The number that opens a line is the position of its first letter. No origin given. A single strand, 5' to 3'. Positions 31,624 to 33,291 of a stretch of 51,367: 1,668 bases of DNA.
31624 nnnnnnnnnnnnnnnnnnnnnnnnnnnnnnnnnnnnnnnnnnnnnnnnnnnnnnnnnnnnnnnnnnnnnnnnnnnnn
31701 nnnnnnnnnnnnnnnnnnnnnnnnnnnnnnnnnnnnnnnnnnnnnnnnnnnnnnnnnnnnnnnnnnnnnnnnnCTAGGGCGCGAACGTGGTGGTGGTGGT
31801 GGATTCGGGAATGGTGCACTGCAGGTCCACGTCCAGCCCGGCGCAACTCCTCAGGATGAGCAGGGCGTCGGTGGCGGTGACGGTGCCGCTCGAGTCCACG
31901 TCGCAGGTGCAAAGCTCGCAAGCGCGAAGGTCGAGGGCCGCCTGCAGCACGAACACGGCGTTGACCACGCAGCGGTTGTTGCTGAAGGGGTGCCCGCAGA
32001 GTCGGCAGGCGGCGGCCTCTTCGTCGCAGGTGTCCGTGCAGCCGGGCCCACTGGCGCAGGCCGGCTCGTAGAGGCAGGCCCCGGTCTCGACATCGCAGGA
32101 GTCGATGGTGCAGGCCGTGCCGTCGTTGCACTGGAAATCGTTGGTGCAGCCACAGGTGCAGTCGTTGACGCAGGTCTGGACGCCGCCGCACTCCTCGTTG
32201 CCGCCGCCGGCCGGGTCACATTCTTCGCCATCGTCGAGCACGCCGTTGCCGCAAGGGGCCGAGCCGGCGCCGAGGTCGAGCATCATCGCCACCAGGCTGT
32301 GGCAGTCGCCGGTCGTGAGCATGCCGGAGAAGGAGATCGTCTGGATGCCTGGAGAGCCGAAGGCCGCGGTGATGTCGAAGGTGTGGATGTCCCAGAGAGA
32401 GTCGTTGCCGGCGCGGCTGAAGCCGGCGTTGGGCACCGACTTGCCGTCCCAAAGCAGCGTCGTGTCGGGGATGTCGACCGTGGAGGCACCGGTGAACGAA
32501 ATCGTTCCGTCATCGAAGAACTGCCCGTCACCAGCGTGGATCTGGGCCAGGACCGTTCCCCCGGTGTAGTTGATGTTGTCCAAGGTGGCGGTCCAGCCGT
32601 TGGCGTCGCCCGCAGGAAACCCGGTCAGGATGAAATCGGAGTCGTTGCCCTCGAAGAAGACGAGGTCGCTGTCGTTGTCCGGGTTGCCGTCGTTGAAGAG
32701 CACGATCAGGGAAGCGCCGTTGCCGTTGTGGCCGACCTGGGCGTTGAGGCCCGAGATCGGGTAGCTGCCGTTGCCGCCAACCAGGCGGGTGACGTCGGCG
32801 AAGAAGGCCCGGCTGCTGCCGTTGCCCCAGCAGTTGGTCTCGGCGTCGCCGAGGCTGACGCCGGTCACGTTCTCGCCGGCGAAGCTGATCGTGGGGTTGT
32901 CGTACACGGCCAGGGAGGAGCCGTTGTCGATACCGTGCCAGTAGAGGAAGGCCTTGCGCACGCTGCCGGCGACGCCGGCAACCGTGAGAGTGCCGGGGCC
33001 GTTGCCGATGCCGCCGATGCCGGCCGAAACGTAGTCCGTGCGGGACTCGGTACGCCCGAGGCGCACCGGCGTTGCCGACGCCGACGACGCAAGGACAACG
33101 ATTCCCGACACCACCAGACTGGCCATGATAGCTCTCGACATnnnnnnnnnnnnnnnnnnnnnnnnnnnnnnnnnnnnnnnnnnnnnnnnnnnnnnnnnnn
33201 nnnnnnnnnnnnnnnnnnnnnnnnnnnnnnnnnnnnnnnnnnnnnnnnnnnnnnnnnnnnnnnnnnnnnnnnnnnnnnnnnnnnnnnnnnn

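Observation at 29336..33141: Two tandem secreted proteins share a nearly identical 75-aa C-terminal module ending in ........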

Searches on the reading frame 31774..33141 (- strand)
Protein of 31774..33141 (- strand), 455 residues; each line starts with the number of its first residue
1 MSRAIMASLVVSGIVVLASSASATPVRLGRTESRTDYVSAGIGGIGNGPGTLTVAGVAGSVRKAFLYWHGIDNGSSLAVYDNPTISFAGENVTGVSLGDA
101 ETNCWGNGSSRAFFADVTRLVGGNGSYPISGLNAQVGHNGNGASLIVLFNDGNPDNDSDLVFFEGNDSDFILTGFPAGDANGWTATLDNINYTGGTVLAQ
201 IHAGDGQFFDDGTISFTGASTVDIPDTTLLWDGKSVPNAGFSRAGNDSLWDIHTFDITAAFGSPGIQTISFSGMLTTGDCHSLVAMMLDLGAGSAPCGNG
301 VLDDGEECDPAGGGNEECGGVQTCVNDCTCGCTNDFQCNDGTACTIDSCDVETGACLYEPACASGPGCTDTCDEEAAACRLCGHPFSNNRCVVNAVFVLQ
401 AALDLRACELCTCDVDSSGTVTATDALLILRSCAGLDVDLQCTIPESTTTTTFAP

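Call 6: search_protein_families(library=pfam, proteins=[window:31774-33141:-], max_evalue=1)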
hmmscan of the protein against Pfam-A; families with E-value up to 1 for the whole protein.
window:31774-33141:- (455 aa): 3 families
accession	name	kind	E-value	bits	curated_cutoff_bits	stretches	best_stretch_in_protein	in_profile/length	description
PF00526.23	Dicty_CTDC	-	1.3e-05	25.4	27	1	338-359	2-22/24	Dictyostelium (slime mold) repeat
PF00404.24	Dockerin_1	-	0.11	13.1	22.9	1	414-431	3-20/57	Dockerin type I domain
PF14658.12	EF-hand_9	-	0.17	12.8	37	1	413-440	7-37/66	EF-hand domain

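Call 7: search_protein_families(library=ncbifam, proteins=[window:31774-33141:-], max_evalue=1)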
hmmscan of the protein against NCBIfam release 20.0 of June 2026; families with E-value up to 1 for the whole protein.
window:31774-33141:- (455 aa): 0 families

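Call 10: find_homologous_proteins(query=window:31774-33141:-, max_evalue=0.01)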
Query window:31774-33141:- (455 aa): 172 proteins with E <= 0.01 among 8000 candidates; the best 120 are listed.
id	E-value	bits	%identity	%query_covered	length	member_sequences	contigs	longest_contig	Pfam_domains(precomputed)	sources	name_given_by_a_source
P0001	3.8e-276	934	90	100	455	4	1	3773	PF00526.24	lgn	-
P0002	1.7e-223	761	74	100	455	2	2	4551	PF00526.24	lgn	-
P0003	1.5e-222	758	74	98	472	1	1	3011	PF00526.24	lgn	-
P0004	1.9e-222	757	75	100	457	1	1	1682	-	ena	-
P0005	2.5e-222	757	76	98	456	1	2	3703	-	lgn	-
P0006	3.0e-221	753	73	98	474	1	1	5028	-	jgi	jgi:hypothetical protein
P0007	1.4e-214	731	75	95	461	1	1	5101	-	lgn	-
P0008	1.6e-214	731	73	98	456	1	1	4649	-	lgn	-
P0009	1.7e-214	731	71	97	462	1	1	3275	-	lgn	-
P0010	2.1e-214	731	71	98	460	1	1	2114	PF00526.24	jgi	-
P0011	4.3e-213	726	73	99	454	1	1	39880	-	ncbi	ncbi:MAG: hypothetical protein ABR587_04055 [Candidatus Binatia bacterium]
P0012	5.1e-213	726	72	100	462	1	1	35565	-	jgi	-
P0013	6.4e-212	722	74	98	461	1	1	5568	-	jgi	jgi:hypothetical protein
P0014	1.3e-211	721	73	98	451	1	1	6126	-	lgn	-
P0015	1.5e-211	721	71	98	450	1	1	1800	-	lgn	-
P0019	6.8e-206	703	70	96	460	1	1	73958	-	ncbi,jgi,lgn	ncbi:MAG TPA: hypothetical protein VGK20_04165 [Candidatus Binatia bacterium]|jgi:hypothetical prote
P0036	3.7e-152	525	57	97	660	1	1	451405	PF13948.12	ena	-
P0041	1.2e-132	461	54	94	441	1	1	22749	PF11824.14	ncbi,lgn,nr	ncbi:MAG: DUF3344 domain-containing protein [Deltaproteobacteria bacterium]|nr:DUF3344 domain-contai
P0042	6.2e-127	442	53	92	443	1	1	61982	PF11824.14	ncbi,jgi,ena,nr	ncbi:MAG TPA: hypothetical protein VEL28_05330 [Candidatus Binatia bacterium]|nr:hypothetical protei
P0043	6.1e-125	436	50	98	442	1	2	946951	-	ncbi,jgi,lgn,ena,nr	ncbi:MAG TPA: hypothetical protein VEC57_16280 [Candidatus Limnocylindrales bacterium]|nr:hypothetic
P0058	2.7e-87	312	56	58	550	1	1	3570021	PF02369.23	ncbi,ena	-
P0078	6.6e-81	291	50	62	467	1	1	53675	-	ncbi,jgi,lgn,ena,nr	ncbi:MAG TPA: hypothetical protein VMS22_04575 [Candidatus Eisenbacteria bacterium]|nr:hypothetical 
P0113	8.7e-67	244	48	61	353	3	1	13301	-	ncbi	ncbi:MAG: hypothetical protein RR834_09630 [Thermomonas sp.]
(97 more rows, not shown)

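Call 22: find_encoding_contigs(protein=P0019, flank=10000, max_places=2)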
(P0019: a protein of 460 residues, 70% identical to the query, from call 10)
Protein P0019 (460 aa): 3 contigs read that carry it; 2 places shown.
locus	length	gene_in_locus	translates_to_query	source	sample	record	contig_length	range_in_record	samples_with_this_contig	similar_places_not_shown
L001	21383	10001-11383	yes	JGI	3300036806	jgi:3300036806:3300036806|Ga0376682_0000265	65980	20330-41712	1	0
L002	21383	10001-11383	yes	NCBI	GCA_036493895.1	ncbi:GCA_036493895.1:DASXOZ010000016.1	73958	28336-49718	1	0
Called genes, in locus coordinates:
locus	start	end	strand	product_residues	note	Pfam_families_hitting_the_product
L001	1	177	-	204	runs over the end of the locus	PF02798:GST_N, PF13417:GST_N_3, PF13409:GST_N_2, PF00043:GST_C, PF14497:GST_C_3 (weak), PF13410:GST_C_2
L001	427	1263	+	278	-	PF00378:ECH_1, PF16113:ECH_2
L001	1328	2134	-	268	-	-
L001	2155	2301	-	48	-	-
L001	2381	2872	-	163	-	PF01272:GreA_GreB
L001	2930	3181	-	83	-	PF04226:Transgly_assoc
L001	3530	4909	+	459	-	-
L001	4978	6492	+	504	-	PF07719:TPR_2 (faint), PF13432:TPR_16 (weak)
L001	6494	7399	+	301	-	PF04773:FecR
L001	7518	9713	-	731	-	PF05226:CHASE2, PF00211:Guanylate_cyc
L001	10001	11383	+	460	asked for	-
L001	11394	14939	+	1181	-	-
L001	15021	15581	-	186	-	PF01327:Pep_deformylase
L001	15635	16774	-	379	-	PF02230:Abhydrolase_2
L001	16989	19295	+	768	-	PF11412:DsbD_N, PF02683:DsbD_TM, PF13899:Thioredoxin_7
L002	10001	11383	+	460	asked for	-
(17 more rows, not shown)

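Call 61: find_encoding_contigs(protein=P0043, flank=10000, max_places=1)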
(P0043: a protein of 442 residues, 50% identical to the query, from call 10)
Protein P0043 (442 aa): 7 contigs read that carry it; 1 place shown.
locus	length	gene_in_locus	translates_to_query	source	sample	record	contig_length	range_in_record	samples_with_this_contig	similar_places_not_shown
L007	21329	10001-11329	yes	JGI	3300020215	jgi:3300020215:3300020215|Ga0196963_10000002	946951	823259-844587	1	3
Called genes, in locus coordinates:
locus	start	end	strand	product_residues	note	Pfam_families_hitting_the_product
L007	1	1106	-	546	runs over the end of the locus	PF05681:Fumerase, PF05683:Fumerase_C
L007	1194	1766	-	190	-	-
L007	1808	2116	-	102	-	-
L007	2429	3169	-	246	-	-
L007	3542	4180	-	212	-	PF00440:TetR_N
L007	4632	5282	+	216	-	-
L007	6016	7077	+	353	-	PF13409:GST_N_2, PF13417:GST_N_3, PF13410:GST_C_2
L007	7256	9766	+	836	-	-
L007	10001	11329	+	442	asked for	-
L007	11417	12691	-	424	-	PF02403:Seryl_tRNA_N, PF00587:tRNA-synt_2b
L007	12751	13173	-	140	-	PF08378:NERD (weak), PF02021:UPF0102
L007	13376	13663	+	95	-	PF02686:GatC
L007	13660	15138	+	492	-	PF01425:Amidase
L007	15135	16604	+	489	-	PF02934:GatB_N, PF02637:GatB_Yqey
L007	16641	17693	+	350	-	PF13641:Glyco_tranf_2_3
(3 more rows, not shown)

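Call 62: find_encoding_contigs(protein=P0036, flank=10000, max_places=1)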
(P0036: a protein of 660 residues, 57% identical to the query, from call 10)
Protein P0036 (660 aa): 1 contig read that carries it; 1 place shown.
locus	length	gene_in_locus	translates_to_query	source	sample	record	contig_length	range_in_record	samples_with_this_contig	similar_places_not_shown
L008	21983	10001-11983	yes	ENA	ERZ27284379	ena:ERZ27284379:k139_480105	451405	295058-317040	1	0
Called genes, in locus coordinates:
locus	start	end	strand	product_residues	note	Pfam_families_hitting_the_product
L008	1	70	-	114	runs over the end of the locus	PF02482:Ribosomal_S30AE (weak)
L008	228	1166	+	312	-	PF00126:HTH_1, PF03466:LysR_substrate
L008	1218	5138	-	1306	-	PF13948:DUF4215 (weak)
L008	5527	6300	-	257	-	-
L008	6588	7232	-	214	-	PF00440:TetR_N, PF17932:TetR_C_24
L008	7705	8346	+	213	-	-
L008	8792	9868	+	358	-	PF13409:GST_N_2, PF13417:GST_N_3, PF13410:GST_C_2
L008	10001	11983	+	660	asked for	PF13948:DUF4215 (faint)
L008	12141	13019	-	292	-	PF03446:NAD_binding_2, PF03807:F420_oxidored (weak), PF14833:NAD_binding_11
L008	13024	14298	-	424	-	PF02403:Seryl_tRNA_N, PF00587:tRNA-synt_2b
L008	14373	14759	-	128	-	PF08378:NERD (weak), PF02021:UPF0102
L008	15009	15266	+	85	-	PF02686:GatC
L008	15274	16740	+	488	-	PF01425:Amidase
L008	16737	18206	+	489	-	PF02934:GatB_N, PF02637:GatB_Yqey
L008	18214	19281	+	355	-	PF00535:Glycos_transf_2 (faint), PF13641:Glyco_tranf_2_3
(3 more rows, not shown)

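Call 64: search_protein_families(library=pfam, proteins=[P0041, P0042, P0019, P0058, P0113, P0078], max_evalue=0.01)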
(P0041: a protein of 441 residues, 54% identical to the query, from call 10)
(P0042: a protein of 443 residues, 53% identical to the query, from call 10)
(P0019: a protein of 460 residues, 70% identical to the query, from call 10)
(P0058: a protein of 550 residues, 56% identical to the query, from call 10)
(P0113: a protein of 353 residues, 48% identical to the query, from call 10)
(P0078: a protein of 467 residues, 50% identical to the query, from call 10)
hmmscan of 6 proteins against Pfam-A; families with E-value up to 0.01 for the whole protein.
P0041 (441 aa): 1 family
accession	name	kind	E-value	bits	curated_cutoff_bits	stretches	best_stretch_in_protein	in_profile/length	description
PF11824.13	DUF3344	-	7.1e-07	29.5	27.2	1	62-267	54-252/275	Protein of unknown function (DUF3344)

P0042 (443 aa): 0 families

P0019 (460 aa): 0 families

P0058 (550 aa): 1 family
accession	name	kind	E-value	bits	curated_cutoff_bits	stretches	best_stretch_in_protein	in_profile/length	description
PF02369.22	Big_1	-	6e-08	33.1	34.9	1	327-407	5-88/93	Bacterial Ig-like domain (group 1)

P0113 (353 aa): 1 family
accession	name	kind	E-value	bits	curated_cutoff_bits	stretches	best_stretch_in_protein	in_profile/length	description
PF02369.22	Big_1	-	0.00029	21.3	34.9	0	191-226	17-52/93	Bacterial Ig-like domain (group 1)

P0078 (467 aa): 0 families

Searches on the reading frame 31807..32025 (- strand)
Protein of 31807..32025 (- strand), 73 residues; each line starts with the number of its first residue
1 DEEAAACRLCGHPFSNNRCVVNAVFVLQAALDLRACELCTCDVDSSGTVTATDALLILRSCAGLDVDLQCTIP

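Call 28: find_related_loci(query=A2, collection=genome_contigs, flank=8000)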
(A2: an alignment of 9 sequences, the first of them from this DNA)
Query A2 (73 aa) in genome_contigs; peptide patterns used: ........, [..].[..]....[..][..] (x = any residue, [..] = any of these).
32 stretches matched a pattern; 4 encode a relative of the query (tblastn E <= 1e-3); 4 distinct loci.
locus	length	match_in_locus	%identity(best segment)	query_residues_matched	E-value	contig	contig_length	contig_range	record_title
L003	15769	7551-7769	79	1-73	2e-36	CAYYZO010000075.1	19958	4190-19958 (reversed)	MAG TPA_asm: uncultured Myxococcales bacterium isolate SRP287453_co1_193 genome assembly, contig: NODE_4800_length_19958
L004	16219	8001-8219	74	1-73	7e-33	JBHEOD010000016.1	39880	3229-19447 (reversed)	MAG: Candidatus Binatia bacterium isolate S6_bin.16.strict S6_NODE_16, whole genome shotgun sequence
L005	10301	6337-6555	71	1-73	3e-31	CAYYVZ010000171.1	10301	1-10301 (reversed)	MAG TPA_asm: uncultured Myxococcales bacterium isolate binchicken_co105_106 genome assembly, contig: NODE_8458_length_10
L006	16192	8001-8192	59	7-70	2e-22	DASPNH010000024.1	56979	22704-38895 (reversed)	MAG TPA_asm: Candidatus Binatia bacterium isolate SMAG_U12116 k141_3106, whole genome shotgun sequence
